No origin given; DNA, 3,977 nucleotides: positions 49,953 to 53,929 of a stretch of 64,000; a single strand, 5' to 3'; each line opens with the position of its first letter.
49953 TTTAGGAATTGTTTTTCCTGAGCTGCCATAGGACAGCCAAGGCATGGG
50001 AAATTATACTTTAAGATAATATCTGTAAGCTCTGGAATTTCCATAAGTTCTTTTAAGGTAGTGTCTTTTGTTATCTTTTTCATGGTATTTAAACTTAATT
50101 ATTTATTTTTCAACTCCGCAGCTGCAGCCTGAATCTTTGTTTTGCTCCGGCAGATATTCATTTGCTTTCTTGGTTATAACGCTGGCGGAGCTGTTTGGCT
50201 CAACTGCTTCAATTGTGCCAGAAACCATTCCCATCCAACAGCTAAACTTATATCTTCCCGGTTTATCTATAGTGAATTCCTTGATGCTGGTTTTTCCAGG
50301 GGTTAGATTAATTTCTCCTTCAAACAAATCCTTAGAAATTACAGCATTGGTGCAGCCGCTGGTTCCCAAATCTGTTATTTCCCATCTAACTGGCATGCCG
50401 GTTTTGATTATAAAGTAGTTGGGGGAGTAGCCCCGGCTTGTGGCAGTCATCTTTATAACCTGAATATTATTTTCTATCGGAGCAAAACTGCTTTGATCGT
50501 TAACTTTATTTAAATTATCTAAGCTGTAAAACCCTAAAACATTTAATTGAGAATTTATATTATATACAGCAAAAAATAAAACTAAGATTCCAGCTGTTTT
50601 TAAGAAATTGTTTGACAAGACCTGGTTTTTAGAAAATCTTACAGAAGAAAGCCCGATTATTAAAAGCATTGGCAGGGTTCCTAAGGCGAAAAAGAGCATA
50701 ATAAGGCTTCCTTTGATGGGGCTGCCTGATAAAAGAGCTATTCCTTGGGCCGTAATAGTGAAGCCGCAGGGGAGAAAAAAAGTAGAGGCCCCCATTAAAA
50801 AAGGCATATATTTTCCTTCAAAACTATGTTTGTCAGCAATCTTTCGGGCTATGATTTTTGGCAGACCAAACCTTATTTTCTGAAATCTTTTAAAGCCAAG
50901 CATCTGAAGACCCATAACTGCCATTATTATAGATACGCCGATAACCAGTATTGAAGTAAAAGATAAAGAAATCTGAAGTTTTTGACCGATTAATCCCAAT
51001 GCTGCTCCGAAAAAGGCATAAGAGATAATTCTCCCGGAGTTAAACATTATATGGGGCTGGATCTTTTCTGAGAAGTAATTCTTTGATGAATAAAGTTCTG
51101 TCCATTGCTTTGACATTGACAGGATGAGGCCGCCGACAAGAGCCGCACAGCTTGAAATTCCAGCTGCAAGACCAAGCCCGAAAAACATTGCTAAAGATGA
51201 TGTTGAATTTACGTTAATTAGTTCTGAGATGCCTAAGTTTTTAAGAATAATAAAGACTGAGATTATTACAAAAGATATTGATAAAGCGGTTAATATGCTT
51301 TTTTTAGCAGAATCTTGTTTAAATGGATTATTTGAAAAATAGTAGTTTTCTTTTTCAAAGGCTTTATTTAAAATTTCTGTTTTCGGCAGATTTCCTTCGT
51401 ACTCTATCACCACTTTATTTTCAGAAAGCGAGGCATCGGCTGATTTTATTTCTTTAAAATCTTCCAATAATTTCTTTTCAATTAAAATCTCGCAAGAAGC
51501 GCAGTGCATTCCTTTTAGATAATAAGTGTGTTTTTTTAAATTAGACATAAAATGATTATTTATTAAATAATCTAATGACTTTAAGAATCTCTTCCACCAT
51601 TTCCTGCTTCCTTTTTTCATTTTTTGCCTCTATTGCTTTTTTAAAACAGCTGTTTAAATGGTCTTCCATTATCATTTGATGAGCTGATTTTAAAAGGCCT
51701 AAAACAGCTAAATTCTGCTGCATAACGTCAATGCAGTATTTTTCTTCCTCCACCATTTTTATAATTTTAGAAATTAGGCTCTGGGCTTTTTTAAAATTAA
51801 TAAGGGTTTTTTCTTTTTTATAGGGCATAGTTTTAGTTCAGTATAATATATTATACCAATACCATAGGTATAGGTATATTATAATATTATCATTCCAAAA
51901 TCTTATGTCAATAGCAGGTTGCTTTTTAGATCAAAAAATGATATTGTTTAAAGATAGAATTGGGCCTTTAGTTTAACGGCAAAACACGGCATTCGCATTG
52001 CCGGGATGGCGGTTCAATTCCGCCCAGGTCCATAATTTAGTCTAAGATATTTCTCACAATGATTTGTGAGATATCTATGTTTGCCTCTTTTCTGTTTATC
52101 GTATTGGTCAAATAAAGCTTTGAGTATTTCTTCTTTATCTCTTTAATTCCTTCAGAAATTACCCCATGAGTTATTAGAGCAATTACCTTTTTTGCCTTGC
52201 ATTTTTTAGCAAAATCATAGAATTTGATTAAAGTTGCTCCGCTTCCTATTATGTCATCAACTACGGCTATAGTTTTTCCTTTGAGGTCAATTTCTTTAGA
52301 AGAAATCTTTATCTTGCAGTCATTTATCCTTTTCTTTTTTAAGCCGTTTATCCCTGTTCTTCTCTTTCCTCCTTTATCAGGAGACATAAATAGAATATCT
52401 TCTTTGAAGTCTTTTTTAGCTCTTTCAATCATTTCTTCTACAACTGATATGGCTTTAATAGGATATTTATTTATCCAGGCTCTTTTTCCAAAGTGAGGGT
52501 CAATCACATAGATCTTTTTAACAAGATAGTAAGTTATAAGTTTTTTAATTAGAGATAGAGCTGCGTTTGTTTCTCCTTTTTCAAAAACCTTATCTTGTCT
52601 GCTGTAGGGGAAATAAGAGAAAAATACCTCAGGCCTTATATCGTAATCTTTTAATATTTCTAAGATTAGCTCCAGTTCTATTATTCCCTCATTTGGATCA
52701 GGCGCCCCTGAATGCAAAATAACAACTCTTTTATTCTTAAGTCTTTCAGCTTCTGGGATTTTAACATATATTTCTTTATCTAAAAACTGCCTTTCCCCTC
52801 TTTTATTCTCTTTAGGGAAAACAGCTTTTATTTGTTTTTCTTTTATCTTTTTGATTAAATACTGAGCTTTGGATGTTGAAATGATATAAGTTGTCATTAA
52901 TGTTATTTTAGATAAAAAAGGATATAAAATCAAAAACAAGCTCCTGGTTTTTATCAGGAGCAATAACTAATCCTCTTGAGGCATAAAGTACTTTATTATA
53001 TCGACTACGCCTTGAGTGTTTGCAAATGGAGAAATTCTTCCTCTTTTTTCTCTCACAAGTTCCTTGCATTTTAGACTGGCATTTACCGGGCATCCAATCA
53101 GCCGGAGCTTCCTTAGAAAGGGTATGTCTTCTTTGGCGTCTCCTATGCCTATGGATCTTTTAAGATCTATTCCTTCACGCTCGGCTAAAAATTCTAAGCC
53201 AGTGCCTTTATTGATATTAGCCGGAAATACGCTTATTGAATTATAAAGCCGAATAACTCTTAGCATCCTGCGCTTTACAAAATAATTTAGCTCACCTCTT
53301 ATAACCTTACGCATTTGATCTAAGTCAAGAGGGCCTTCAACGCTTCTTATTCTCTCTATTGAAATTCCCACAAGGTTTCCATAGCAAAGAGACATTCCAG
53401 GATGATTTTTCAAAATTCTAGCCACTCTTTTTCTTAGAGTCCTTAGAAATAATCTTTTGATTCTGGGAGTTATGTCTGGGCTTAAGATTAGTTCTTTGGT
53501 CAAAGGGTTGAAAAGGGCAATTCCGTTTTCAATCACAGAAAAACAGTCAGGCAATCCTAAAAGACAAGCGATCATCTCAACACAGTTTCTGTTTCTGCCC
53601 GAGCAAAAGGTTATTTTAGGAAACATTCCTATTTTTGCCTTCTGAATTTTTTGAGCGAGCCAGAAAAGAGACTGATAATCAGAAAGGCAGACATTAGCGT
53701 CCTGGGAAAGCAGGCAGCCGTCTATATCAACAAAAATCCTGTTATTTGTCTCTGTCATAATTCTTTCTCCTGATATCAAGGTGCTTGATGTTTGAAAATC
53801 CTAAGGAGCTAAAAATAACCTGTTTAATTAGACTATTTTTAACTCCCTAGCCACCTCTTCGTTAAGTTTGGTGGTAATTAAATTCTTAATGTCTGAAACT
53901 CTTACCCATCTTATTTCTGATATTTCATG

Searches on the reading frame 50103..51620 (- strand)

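Call 61: search_protein_families(library=pfam, proteins=[window:50103-51620:-], max_evalue=0.00001)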
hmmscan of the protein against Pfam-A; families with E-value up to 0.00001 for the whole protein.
window:50103-51620:- (505 aa): 4 families
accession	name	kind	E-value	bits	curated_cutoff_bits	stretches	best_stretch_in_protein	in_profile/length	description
PF13386.12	DsbD_2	-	1.5e-32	113.5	24.9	1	146-353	2-199/199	Cytochrome C biogenesis protein transmembrane region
PF13473.12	Cupredoxin_1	-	1e-09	38.8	27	1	383-470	17-102/104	Cupredoxin-like domain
PF00403.32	HMA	-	5.2e-08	33.6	24.8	1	32-93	1-61/62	Heavy-metal-associated domain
PF02683.22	DsbD_TM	-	6.4e-08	32.6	27.1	1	142-353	4-213/219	Cytochrome C biogenesis protein transmembrane domain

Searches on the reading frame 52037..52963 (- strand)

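Call 91: search_protein_families(library=pfam, proteins=[window:52037-52963:-], max_evalue=0.0001)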
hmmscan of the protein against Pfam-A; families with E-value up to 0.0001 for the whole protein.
window:52037-52963:- (308 aa): 3 families
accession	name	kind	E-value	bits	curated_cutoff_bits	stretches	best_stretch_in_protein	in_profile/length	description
PF13793.12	Pribosyltran_N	-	6.4e-10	39.4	25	1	27-141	3-111/117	N-terminal domain of ribose phosphate pyrophosphokinase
PF00156.33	Pribosyltran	-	7.4e-09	35.5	26.3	1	220-280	78-138/158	Phosphoribosyl transferase domain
PF24390.1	PRTase-CE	-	1.3e-06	28.9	27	1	173-286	48-166/253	PRTase-CE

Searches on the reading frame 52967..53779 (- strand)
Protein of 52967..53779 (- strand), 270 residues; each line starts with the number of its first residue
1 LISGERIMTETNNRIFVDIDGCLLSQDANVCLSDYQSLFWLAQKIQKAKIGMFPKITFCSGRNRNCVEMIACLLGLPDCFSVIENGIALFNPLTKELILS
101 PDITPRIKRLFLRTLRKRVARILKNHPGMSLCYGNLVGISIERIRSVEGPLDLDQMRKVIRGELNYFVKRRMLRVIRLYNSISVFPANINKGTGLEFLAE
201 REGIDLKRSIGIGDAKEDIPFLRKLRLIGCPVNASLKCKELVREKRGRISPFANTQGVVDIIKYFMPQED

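Call 91: search_protein_families(library=pfam, proteins=[window:52967-53779:-], max_evalue=0.0001)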
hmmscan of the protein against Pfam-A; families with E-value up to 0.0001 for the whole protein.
window:52967-53779:- (270 aa): 1 family
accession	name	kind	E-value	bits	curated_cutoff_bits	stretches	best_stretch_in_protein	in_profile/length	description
PF08282.18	Hydrolase_3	-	2.5e-13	50.8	20.9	1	179-261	176-254/255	haloacid dehalogenase-like hydrolase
